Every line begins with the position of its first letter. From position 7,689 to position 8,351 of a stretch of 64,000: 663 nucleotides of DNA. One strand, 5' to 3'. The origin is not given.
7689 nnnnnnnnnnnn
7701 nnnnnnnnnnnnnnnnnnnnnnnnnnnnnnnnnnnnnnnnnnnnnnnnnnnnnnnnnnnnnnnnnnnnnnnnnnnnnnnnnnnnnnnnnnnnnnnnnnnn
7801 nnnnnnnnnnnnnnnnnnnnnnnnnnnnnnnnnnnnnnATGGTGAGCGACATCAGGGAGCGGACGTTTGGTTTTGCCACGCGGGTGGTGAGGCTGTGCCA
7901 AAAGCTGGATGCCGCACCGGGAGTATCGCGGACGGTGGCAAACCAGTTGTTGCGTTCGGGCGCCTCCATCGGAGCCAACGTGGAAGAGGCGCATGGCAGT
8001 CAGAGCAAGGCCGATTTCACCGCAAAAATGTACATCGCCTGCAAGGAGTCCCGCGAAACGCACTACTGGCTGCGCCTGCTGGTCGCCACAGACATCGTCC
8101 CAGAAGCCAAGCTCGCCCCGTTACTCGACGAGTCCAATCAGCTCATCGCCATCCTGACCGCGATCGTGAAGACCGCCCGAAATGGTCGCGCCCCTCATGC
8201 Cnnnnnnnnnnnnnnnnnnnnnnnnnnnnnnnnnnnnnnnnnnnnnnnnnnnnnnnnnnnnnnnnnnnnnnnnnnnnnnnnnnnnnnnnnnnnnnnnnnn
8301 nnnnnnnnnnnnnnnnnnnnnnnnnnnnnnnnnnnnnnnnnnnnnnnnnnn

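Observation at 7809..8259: Four-helix-bundle (23S rRNA IVS-type) gene carried between inverted heptamer arrays and inserted seamlessly at the helicase/DUF4391 junction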

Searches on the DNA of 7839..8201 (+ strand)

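Call 44: search_rna_families(sources=[L242, L244, L247, L248, L250, L251, L253, L258, L240, L249, L246, L252, L256, L243, L241, L254, L270, L305, L309, L281], threshold=gathering)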
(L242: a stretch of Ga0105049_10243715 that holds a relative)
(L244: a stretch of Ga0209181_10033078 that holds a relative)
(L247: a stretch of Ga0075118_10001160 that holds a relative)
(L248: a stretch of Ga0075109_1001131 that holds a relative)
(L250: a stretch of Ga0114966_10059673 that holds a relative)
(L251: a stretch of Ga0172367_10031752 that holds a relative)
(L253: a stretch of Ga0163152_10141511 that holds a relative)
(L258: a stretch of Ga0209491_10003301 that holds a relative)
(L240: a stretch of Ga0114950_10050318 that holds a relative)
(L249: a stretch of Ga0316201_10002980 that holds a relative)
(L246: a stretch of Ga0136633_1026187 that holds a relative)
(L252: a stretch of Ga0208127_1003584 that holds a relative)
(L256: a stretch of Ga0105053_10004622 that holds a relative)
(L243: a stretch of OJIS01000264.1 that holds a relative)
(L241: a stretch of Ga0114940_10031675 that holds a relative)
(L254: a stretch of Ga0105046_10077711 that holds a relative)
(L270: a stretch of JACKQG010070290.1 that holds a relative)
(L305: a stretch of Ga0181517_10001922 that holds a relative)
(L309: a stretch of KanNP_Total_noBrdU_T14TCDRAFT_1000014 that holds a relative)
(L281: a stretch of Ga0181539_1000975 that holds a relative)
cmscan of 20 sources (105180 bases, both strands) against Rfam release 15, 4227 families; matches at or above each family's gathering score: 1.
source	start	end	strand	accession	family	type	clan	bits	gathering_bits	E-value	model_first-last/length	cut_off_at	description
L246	2141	2185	+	RF01687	Acido-Lenti-1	Gene; sRNA;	-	40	37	2.2e-05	1-46/46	no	Acido-Lenti-1 RNA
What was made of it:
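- Tried and rejected: In 20 related loci it found one unrelated sRNA (call 44).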
